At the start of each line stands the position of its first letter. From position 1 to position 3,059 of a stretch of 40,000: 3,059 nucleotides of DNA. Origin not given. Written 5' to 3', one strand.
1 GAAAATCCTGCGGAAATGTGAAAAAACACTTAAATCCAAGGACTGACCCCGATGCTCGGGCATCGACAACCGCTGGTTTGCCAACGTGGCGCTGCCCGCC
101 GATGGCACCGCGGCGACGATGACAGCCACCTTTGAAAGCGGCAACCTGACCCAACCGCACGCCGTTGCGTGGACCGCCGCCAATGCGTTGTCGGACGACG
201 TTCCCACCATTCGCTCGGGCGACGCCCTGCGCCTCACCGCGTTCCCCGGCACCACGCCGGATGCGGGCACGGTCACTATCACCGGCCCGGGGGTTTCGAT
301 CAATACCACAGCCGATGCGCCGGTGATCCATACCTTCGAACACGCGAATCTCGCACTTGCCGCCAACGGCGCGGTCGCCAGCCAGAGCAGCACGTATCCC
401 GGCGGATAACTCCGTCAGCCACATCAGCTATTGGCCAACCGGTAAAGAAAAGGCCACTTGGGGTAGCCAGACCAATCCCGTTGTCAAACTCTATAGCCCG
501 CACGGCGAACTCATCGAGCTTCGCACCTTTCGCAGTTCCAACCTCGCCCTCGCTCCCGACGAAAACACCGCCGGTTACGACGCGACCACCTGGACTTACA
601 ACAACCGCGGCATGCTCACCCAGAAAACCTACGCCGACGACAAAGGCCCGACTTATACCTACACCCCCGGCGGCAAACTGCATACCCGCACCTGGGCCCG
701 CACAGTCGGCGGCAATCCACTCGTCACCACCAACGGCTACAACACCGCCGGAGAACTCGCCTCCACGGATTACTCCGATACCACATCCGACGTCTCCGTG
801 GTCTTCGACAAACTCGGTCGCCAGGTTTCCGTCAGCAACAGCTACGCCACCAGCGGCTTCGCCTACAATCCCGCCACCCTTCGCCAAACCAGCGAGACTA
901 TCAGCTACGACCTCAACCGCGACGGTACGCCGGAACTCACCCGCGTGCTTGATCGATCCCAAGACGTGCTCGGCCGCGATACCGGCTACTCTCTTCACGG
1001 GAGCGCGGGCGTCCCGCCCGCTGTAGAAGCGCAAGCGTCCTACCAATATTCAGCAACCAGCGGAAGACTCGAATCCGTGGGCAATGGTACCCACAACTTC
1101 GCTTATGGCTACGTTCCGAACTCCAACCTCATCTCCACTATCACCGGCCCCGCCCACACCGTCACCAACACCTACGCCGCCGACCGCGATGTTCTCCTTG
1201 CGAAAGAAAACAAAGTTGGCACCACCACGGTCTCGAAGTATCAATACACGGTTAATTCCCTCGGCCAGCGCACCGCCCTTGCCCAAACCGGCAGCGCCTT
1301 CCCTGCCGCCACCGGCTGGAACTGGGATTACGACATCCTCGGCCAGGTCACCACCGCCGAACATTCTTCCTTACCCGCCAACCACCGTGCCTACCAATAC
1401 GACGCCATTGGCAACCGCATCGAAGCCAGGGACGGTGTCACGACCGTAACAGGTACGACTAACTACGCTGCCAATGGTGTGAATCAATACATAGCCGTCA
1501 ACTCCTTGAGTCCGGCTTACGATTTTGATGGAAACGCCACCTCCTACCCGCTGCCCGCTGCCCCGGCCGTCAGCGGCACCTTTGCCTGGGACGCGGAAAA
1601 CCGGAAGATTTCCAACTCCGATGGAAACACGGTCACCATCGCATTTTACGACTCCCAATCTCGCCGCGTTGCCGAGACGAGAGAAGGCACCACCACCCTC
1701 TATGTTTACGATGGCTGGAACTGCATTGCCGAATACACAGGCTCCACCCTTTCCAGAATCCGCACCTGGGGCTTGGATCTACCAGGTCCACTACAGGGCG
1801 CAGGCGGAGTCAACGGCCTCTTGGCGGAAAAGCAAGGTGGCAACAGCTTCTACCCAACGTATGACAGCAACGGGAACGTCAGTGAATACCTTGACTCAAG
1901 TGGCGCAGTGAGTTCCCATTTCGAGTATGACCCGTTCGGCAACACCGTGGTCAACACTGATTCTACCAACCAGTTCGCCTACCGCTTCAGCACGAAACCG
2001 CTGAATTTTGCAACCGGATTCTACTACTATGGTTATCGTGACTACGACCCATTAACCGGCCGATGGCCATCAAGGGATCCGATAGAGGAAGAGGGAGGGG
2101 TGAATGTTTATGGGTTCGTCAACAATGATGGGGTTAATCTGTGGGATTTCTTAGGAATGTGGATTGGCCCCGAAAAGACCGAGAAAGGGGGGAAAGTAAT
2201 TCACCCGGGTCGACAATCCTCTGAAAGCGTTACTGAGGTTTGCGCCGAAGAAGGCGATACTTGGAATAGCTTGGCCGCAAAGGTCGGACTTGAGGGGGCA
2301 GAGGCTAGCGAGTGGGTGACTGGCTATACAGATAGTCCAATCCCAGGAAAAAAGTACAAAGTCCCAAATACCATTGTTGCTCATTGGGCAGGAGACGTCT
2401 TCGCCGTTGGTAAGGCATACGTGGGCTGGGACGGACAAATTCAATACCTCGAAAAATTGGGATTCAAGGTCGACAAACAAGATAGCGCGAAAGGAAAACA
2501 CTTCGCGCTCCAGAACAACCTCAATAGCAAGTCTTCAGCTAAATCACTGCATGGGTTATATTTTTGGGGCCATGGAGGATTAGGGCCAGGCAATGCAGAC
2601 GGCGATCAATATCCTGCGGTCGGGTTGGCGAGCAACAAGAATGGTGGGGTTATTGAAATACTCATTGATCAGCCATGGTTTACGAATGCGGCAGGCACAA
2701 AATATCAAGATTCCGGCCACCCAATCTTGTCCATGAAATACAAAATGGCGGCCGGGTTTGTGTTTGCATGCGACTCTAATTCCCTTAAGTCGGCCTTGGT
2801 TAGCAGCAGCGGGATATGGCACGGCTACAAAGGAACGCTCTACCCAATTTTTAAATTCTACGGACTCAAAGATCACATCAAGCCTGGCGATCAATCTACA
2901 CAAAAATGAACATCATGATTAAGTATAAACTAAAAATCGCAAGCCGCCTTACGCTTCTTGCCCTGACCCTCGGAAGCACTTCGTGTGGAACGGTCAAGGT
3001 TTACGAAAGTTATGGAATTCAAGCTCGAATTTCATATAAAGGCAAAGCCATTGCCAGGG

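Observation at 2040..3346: Low-GC RHS toxin tip (LysM-like plus caspase-like His/Cys pattern) coupled to a lipoprotein immunity candidate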

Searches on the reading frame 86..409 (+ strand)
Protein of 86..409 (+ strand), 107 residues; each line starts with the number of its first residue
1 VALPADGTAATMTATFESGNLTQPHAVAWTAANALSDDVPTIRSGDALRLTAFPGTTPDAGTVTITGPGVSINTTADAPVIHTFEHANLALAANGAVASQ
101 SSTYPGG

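Call 5: search_protein_families(library=pfam, proteins=[window:86-409:+], max_evalue=1)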
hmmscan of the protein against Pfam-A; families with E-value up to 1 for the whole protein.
window:86-409:+ (107 aa): 1 family
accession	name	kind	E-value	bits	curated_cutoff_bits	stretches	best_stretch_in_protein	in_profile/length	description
PF10371.14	EKR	-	0.2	12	27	0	2-17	35-50/55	Domain of unknown function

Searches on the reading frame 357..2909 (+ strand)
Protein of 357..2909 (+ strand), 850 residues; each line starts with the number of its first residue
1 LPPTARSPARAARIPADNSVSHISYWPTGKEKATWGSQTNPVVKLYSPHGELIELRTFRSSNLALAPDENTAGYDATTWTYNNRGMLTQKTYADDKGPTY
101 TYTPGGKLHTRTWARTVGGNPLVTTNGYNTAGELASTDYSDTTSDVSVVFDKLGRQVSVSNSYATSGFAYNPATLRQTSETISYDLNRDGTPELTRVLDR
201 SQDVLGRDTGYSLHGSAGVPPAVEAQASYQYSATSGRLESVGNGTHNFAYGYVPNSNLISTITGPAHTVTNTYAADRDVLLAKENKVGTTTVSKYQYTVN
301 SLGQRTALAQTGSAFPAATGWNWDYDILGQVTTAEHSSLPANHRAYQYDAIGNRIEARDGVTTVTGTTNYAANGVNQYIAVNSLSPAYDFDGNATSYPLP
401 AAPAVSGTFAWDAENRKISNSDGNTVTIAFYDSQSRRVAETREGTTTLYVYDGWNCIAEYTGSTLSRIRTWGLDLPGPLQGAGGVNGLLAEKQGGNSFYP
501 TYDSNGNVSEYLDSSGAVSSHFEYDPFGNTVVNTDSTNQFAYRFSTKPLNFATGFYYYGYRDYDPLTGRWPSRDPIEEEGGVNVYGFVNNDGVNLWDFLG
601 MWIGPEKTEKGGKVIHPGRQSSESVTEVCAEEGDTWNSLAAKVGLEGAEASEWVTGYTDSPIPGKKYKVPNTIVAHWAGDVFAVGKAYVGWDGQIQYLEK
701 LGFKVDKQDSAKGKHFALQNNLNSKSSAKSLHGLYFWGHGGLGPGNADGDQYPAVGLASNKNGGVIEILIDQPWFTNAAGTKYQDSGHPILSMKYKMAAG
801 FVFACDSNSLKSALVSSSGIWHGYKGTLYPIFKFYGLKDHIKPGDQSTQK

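Call 5: search_protein_families(library=pfam, proteins=[window:357-2909:+], max_evalue=1)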
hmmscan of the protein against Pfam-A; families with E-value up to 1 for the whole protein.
window:357-2909:+ (850 aa): 2 families
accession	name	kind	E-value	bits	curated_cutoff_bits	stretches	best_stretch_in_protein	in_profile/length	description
PF25023.1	TEN_YD-shell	-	0.0035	15.9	50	1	490-574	782-866/909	Teneurin YD-shell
PF05593.20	RHS_repeat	-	0.0052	17.6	22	2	502-530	1-28/38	RHS Repeat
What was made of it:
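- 357..2909 (+): Rhs/YD-repeat ORF (850 aa as called, TTG start): shell, core end and toxin tip. Weak RHS_repeat and TEN_YD-shell hits (call 5).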

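Call 6: search_protein_families(library=ncbifam, proteins=[window:357-2909:+], max_evalue=1)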
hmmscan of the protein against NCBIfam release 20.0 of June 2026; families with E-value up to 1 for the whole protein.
window:357-2909:+ (850 aa): 2 families
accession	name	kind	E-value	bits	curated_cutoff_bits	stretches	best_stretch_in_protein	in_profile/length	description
TIGR03696.1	Rhs_assc_core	domain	7.3e-18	64.8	32.5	1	524-601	1-76/76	RHS repeat-associated core domain-containing protein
NF041261.1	RHS_core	equivalog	8e-07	27.2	2000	1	512-591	1172-1252/1261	RHS element core protein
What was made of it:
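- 1926..2159 (+): Rhs-associated core domain. It ends in ................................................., the expected autoproteolytic release site after Met (2159). TIGR03696 at E 7.3e-18, 64.8 bits against cutoff 32.5, aa 524-601 (call 6).
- On Rhs / YD-repeat polymorphic toxin: E 7.3e-18, 64.8 bits against cutoff 32.5, aa 524-601 (call 6).
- Checked: TIGR03696 Rhs_assc_core matches aa 524-601 (nt 1926-2159) at 64.8 bits against a cutoff of 32.5 (call 6).
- Rhs_assc_core at 64.8 bits (call 6). The Rhs core already carries its own release motif (call 6).
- Tried and rejected: Curated libraries: Pfam and NCBIfam on the tip, the catalytic domain alone and the lipoprotein gave no hits (calls 5, 6).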
